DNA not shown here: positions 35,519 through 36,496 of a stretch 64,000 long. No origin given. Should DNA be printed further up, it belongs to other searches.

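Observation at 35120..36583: Scr1-type XRE-HTH regulator fused in frame to a complete peptide deformylase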

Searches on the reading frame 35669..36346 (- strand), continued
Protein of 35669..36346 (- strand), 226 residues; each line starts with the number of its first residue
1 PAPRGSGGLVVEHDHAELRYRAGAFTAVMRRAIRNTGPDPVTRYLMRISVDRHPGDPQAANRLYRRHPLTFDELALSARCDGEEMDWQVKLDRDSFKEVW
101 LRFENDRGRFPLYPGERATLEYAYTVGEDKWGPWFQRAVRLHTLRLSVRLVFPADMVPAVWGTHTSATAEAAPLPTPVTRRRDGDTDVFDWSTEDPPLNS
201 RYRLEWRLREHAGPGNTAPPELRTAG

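Call 67: find_encoding_contigs(protein=P0270, flank=7000, max_places=3)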
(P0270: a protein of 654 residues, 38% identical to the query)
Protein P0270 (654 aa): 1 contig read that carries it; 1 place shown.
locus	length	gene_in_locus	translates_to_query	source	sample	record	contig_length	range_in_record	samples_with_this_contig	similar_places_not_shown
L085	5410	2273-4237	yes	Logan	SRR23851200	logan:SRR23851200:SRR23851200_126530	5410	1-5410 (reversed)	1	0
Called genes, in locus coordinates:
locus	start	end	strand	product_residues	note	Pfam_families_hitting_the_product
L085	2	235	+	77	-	?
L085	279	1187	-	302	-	PF01381:HTH_3 (weak), PF13560:HTH_31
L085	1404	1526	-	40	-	-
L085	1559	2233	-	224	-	PF00702:Hydrolase, PF12710:HAD, PF13419:HAD_2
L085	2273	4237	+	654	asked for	PF13365:Trypsin_2 (weak), PF01327:Pep_deformylase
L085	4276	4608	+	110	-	PF19493:Trypco1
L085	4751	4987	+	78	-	-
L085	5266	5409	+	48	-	?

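Call 68: find_encoding_contigs(protein=P0209, flank=7000, max_places=3)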
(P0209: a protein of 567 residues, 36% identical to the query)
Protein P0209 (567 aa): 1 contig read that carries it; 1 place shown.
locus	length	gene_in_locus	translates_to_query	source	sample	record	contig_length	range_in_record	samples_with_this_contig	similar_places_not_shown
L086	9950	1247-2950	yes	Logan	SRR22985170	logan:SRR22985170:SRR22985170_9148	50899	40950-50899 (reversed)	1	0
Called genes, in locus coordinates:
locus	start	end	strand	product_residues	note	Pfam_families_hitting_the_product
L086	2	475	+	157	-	?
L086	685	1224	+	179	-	PF01327:Pep_deformylase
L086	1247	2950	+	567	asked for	PF00149:Metallophos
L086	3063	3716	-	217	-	PF01634:HisG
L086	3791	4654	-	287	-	PF01116:F_bP_aldolase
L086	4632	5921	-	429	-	-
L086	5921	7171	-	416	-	-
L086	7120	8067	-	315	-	PF02779:Transket_pyr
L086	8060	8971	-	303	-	PF13292:DXP_synthase_N, PF00456:Transketolase_N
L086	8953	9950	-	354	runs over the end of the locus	PF00586:AIRS, PF02769:AIRS_C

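Call 71: find_encoding_contigs(protein=P0150, flank=7000, max_places=3)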
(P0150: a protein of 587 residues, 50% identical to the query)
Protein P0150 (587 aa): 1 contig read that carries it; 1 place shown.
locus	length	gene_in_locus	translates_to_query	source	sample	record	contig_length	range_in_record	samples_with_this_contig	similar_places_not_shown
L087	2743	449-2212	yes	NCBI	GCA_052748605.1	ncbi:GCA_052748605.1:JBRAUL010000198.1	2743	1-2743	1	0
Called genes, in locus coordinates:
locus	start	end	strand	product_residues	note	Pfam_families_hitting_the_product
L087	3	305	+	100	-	?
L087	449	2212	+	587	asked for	PF13271:DUF4062, PF01327:Pep_deformylase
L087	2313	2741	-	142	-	?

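Call 72: find_encoding_contigs(protein=P0234, flank=7000, max_places=3)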
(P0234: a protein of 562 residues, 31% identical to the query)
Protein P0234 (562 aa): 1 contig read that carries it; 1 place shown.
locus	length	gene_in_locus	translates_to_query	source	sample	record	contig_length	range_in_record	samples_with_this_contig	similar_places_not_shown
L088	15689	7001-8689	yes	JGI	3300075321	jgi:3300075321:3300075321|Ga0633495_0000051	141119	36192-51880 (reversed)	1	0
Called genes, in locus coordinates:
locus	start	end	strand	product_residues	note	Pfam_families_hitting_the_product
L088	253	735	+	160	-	-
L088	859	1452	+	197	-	-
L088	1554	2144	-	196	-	-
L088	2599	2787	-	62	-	-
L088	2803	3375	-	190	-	-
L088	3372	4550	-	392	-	PF00586:AIRS, PF02769:AIRS_C (weak)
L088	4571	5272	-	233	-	PF00106:adh_short, PF08659:KR, PF13561:adh_short_C2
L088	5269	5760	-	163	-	PF01634:HisG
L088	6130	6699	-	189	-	-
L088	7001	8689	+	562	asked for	PF00149:Metallophos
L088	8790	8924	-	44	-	-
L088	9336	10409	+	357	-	PF13565:HTH_32, PF13683:rve_3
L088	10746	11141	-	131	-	-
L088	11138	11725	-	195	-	-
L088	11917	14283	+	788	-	PF13289:SIR2_2, PF02463:SMC_N (weak), PF13175:AAA_15 (weak), PF13476:AAA_23, PF13304:AAA_21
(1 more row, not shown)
